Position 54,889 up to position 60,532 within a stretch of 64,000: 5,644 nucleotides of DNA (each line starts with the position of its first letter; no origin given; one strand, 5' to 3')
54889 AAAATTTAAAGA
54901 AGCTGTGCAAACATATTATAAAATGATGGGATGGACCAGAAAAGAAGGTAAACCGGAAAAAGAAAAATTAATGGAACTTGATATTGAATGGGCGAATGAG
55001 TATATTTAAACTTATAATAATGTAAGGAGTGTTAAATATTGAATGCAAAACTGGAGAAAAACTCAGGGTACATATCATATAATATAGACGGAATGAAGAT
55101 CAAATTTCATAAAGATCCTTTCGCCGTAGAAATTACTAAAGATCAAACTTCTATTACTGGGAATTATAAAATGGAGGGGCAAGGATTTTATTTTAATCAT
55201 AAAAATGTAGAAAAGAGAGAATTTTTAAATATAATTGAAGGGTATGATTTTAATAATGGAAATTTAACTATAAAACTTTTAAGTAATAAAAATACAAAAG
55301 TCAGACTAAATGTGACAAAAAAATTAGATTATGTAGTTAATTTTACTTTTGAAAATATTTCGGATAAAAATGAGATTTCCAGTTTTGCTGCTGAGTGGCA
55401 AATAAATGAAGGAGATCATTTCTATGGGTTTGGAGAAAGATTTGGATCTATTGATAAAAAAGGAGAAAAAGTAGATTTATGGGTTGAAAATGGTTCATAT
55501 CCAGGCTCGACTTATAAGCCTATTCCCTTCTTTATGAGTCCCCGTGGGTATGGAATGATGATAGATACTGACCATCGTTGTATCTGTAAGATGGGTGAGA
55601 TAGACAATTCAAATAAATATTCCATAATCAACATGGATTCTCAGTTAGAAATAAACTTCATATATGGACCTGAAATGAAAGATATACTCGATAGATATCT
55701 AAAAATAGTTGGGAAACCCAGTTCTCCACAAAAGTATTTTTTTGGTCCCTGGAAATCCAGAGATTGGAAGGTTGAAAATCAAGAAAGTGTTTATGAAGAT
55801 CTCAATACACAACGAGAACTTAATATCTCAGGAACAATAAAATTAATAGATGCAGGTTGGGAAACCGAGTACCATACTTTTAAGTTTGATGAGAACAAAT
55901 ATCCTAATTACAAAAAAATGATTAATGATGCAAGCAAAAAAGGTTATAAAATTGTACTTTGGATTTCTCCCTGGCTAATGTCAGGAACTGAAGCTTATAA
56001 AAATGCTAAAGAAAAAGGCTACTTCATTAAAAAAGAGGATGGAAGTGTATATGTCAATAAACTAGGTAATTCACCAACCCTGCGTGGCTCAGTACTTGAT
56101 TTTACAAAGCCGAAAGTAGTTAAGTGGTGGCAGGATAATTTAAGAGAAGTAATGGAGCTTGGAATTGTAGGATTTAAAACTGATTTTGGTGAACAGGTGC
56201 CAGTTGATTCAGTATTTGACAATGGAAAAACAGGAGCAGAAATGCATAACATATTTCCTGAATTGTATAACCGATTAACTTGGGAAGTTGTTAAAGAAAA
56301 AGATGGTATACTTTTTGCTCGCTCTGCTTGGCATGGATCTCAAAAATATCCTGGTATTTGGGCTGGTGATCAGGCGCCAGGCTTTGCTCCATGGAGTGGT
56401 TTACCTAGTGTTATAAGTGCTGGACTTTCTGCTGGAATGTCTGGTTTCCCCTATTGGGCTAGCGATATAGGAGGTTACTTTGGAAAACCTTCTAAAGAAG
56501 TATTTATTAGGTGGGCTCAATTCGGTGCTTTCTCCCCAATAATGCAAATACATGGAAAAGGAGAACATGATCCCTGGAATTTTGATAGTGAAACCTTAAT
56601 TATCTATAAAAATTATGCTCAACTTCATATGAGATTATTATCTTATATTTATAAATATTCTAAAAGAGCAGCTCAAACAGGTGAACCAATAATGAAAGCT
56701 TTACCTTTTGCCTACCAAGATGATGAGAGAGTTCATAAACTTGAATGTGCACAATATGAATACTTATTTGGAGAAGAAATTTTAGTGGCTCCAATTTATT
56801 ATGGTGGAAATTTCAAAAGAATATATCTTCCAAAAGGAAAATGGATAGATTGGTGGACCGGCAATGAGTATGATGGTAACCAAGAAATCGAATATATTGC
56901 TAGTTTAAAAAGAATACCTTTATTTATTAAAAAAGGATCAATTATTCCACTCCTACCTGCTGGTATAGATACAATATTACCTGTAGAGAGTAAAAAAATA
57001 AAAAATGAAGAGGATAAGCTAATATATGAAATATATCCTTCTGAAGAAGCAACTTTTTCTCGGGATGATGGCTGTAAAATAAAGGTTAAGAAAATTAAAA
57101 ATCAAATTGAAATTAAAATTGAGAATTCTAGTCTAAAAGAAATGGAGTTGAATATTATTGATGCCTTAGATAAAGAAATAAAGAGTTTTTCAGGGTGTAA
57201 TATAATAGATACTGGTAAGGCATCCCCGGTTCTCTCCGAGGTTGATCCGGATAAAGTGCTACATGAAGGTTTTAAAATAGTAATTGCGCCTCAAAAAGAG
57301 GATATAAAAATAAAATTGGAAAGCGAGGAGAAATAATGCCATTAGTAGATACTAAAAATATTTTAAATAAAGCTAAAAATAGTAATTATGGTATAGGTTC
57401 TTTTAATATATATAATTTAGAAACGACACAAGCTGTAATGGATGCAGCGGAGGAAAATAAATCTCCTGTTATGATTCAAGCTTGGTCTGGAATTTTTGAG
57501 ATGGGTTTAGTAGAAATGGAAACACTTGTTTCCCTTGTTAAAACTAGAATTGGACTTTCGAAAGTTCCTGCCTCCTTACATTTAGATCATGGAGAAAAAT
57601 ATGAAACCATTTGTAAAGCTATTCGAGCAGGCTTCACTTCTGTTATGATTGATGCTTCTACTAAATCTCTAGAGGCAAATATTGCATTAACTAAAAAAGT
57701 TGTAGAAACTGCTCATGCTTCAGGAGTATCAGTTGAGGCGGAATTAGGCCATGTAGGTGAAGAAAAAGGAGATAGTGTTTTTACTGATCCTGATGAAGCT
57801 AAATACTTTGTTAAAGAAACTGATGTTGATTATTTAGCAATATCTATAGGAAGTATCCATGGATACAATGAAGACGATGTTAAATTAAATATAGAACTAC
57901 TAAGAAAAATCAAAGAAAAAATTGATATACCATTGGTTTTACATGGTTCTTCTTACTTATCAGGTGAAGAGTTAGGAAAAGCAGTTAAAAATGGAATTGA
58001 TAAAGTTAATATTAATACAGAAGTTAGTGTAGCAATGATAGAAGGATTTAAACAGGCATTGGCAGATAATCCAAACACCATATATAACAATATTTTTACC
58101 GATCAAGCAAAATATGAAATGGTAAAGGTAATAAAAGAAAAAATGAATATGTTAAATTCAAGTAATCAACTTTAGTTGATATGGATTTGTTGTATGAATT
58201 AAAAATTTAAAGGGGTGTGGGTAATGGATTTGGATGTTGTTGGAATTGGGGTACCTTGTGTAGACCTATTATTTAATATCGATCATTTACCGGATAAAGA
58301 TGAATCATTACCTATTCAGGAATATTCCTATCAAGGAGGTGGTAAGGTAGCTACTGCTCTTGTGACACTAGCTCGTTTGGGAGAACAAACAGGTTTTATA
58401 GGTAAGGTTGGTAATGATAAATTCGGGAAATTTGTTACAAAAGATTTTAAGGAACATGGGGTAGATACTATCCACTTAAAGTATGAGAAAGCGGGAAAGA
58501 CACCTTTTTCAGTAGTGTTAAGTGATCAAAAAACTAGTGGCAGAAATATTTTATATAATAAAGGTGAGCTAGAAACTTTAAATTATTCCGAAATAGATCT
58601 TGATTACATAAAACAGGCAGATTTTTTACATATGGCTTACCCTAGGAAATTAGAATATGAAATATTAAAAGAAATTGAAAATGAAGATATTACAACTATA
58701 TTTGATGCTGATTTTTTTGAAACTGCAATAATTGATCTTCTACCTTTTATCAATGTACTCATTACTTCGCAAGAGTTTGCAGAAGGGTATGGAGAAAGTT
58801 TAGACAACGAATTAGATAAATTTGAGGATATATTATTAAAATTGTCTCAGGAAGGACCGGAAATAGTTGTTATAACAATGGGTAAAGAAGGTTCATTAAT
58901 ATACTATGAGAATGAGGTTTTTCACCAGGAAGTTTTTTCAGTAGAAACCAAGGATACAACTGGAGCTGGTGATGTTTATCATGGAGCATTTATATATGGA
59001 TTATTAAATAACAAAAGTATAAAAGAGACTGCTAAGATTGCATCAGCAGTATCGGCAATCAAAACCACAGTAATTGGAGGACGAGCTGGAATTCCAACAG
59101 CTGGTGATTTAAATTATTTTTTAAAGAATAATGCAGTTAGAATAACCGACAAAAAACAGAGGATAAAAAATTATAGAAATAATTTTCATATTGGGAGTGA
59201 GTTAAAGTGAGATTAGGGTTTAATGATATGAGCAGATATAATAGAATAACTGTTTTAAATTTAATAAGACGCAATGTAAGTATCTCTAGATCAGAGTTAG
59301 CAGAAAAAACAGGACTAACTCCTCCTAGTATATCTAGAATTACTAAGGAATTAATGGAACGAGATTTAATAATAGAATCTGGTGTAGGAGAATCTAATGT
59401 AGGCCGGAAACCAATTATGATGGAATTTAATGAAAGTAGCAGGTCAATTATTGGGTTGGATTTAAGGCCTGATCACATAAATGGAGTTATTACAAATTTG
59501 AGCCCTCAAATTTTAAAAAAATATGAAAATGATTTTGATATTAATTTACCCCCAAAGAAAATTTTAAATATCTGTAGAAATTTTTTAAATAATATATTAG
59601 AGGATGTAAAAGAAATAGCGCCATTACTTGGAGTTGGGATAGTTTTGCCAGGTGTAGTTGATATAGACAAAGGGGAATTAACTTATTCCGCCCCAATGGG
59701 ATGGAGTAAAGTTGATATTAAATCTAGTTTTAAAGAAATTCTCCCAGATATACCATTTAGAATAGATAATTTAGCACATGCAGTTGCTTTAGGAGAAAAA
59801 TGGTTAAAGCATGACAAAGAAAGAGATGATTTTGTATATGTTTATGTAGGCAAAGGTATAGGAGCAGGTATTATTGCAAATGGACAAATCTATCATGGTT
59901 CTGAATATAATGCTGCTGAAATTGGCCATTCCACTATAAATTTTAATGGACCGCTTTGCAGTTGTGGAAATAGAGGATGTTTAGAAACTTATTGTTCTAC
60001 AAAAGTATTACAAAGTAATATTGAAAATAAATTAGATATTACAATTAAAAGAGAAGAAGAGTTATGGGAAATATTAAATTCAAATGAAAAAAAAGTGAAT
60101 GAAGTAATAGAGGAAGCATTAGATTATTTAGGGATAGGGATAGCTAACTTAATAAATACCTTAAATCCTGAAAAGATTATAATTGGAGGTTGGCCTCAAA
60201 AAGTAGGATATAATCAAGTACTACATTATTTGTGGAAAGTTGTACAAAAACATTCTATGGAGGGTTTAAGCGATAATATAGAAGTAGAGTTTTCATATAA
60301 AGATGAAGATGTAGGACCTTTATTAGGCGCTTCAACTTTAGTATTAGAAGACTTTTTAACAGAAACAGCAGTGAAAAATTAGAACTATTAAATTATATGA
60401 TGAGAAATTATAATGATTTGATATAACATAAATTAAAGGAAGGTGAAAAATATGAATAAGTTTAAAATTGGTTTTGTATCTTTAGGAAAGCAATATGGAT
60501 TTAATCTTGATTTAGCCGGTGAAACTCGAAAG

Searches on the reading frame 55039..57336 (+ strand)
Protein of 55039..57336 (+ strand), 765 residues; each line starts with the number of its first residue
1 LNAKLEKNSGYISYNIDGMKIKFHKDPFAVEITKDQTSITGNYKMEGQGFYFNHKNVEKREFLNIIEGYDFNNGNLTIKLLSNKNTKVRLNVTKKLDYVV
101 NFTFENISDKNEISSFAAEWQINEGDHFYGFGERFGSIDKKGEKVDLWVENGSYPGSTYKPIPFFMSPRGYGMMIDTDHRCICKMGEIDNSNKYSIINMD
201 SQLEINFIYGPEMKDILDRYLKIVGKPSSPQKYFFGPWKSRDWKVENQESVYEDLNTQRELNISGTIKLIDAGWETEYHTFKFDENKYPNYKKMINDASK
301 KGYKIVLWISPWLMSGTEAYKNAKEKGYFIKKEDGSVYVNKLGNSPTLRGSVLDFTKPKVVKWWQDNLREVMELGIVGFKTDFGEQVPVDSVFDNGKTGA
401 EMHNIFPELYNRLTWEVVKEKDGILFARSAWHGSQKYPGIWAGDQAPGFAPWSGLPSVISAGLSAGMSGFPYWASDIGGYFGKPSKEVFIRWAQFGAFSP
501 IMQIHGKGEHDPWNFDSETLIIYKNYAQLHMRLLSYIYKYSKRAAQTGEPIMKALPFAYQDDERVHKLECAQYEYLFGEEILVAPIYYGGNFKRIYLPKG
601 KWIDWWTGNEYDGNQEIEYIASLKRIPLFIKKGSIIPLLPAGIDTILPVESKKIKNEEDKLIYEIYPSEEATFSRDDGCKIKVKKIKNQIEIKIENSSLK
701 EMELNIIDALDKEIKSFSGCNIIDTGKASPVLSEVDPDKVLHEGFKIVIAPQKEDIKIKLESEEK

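Call 48: search_protein_families(library=pfam, proteins=[window:55039-57336:+], max_evalue=0.00001)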
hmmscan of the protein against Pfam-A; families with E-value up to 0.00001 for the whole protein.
window:55039-57336:+ (765 aa): 3 families
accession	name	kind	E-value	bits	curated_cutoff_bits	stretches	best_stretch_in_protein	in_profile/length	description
PF01055.32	Glyco_hydro_31_2nd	-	2.4e-72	244.5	23.5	1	228-539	2-327/328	Glycosyl hydrolases family 31 TIM-barrel domain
PF21365.3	Glyco_hydro_31_3rd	-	5.9e-23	81.6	24.4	1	548-636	1-87/87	Glycosyl hydrolase family 31 C-terminal domain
PF13802.12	Gal_mutarotas_2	-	8e-19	69.1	27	1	4-181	42-181/184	Glycosyl hydrolase 31 N-terminal galactose mutarotase-like domain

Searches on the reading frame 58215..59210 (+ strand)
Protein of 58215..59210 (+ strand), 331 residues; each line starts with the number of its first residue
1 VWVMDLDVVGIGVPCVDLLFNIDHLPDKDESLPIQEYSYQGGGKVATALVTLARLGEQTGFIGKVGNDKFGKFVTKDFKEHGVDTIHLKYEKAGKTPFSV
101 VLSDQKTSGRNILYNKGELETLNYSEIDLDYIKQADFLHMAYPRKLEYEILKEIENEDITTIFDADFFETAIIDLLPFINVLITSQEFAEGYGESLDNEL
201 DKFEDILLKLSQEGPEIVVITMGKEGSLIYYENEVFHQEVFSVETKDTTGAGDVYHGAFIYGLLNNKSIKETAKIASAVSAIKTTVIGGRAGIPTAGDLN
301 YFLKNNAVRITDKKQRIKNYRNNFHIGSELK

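Call 68: search_protein_families(library=pfam, proteins=[window:58215-59210:+], max_evalue=0.00001)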
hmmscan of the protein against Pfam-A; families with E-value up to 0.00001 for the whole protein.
window:58215-59210:+ (331 aa): 1 family
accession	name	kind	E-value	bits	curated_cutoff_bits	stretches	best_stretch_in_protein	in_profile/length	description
PF00294.29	PfkB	-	1e-48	166.7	25.8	1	13-295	4-301/302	pfkB family carbohydrate kinase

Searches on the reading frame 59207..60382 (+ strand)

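Call 68: search_protein_families(library=pfam, proteins=[window:59207-60382:+], max_evalue=0.00001)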
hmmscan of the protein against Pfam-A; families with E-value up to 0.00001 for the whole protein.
window:59207-60382:+ (391 aa): 3 families
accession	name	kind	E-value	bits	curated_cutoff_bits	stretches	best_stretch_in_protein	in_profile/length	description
PF00480.26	ROK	-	5.6e-53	180.8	22.9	1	82-381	2-293/294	ROK family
PF13412.12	HTH_24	-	6e-09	35.8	21.9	1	12-55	4-47/48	Winged helix-turn-helix DNA-binding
PF12802.13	MarR_2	-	4e-06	27.3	27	1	14-56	8-51/61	MarR family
